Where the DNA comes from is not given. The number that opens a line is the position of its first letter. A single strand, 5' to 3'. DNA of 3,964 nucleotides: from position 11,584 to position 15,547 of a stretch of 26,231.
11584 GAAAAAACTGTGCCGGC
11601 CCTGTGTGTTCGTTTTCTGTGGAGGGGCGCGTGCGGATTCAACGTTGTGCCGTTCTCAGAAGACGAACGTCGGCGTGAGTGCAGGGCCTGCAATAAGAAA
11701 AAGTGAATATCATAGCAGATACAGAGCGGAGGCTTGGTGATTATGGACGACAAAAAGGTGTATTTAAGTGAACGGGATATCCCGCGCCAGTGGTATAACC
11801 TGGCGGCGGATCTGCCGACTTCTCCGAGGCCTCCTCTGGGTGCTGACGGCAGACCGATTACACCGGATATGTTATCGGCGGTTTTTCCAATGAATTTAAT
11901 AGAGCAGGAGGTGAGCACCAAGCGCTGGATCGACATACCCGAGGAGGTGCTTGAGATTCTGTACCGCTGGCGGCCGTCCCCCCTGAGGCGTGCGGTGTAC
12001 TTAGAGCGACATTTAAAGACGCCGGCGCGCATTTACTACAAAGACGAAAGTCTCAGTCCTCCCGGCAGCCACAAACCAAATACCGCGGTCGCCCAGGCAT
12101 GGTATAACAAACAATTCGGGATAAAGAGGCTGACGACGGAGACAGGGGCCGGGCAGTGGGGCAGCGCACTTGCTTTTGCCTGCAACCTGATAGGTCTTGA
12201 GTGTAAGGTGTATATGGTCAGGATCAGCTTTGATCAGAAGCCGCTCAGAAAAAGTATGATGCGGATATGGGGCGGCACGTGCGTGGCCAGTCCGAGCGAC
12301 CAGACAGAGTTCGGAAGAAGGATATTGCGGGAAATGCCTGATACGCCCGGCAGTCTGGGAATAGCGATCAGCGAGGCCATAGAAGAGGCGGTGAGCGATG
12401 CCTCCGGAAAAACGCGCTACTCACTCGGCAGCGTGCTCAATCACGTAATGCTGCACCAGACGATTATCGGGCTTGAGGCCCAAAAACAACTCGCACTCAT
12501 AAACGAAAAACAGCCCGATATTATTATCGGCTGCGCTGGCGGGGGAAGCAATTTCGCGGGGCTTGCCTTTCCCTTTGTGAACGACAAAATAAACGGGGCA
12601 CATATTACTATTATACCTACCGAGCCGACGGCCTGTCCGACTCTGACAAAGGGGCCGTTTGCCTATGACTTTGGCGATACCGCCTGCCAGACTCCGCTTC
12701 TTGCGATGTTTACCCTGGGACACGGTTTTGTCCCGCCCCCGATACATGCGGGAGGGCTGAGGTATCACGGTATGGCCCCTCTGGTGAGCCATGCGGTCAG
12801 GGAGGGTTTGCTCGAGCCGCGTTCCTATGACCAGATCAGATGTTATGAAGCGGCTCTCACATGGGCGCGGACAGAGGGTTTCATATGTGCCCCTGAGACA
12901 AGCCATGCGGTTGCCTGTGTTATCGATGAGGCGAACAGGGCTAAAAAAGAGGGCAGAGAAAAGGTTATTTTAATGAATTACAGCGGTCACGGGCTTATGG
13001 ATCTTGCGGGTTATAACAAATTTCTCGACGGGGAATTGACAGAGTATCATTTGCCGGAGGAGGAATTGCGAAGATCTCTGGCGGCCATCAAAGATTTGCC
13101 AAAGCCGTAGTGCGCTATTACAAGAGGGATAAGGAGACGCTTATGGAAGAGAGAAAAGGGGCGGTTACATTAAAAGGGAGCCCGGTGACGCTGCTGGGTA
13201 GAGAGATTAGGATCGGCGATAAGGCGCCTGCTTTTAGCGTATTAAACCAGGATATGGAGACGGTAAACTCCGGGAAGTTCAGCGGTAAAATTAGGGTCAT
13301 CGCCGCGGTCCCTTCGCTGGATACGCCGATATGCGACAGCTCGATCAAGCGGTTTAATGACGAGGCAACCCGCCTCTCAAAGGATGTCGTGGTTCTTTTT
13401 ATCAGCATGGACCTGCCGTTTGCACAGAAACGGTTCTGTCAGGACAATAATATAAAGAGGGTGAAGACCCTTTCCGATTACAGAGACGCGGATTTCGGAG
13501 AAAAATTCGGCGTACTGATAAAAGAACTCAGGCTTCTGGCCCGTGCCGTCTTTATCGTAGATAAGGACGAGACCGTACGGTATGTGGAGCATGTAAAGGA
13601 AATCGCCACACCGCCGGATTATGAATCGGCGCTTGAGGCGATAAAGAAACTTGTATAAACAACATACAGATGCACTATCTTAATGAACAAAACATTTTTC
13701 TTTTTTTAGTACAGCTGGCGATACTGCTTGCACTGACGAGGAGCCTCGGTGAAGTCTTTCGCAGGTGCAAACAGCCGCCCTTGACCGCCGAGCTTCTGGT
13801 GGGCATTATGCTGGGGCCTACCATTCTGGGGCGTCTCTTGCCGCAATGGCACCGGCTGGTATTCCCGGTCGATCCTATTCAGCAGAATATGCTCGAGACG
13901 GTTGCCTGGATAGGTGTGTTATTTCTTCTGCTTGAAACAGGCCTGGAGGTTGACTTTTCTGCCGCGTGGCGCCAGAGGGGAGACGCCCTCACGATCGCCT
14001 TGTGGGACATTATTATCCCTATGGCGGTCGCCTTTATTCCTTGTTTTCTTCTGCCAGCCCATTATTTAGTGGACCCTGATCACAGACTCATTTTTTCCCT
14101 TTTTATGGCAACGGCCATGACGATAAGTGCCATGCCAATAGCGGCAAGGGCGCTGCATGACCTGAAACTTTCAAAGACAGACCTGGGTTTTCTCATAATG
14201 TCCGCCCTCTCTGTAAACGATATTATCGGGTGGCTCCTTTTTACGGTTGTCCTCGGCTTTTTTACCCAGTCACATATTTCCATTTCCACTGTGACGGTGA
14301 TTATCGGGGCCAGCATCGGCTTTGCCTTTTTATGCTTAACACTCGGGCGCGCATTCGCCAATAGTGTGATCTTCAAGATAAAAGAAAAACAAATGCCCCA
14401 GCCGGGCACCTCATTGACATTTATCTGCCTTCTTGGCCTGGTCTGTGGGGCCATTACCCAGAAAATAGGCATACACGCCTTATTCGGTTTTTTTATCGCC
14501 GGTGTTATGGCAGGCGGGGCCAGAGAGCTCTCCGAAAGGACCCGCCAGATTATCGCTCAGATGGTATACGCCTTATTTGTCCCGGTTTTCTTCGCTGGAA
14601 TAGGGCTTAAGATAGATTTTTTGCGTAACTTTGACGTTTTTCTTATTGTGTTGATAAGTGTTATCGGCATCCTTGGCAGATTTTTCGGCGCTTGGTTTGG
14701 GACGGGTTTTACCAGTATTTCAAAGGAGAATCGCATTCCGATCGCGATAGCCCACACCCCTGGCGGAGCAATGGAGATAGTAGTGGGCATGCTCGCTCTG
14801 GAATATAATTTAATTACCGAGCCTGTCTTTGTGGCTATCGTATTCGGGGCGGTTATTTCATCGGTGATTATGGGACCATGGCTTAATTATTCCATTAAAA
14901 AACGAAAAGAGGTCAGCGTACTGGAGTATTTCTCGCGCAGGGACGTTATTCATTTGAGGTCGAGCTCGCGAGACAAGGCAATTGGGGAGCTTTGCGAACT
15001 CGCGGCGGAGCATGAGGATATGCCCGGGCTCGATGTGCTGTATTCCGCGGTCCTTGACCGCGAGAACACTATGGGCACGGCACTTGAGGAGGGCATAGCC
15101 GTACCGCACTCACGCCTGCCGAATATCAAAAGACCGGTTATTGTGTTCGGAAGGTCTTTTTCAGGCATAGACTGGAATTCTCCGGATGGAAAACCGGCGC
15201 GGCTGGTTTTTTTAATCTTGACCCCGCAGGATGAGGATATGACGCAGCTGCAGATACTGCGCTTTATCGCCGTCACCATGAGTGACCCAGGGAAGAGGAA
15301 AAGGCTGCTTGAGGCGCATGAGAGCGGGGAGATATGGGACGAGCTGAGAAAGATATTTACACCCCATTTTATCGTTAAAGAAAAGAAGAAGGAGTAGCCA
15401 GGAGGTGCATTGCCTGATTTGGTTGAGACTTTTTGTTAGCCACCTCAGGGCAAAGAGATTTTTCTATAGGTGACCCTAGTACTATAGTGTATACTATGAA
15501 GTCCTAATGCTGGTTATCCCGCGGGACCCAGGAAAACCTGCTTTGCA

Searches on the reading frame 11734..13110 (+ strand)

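Call 5: search_protein_families(library=pfam, proteins=[window:11734-13110:+], max_evalue=0.001)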
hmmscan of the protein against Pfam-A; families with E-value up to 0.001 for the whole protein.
window:11734-13110:+ (458 aa): 1 family
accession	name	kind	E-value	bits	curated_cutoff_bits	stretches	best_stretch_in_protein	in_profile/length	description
PF00291.31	PALP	-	1.4e-32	113.7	35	1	78-414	4-291/295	Pyridoxal-phosphate dependent enzyme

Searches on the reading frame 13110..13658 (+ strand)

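Call 6: search_protein_families(library=pfam, proteins=[window:13110-13658:+], max_evalue=0.001)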
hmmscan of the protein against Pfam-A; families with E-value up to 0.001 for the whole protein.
window:13110-13658:+ (182 aa): 2 families
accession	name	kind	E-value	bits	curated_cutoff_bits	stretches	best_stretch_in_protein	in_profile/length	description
PF08534.16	Redoxin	-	5.9e-24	85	26.6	1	36-175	3-148/148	Redoxin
PF00578.27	AhpC-TSA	-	3.3e-22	79.2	26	1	35-159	1-124/124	AhpC/TSA family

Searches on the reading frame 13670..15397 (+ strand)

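Call 6: search_protein_families(library=pfam, proteins=[window:13670-15397:+], max_evalue=0.001)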
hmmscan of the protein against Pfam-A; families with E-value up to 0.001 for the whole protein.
window:13670-15397:+ (575 aa): 2 families
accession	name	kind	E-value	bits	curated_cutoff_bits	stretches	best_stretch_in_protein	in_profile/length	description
PF00999.27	Na_H_Exchanger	-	9.6e-47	160.1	26.2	1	21-405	4-373/375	Sodium/hydrogen exchanger, transmembrane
PF00359.27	PTS_EIIA_2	-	6.5e-25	88.2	27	1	427-560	9-142/144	Phosphoenolpyruvate-dependent sugar phosphotransferase system, EIIA 2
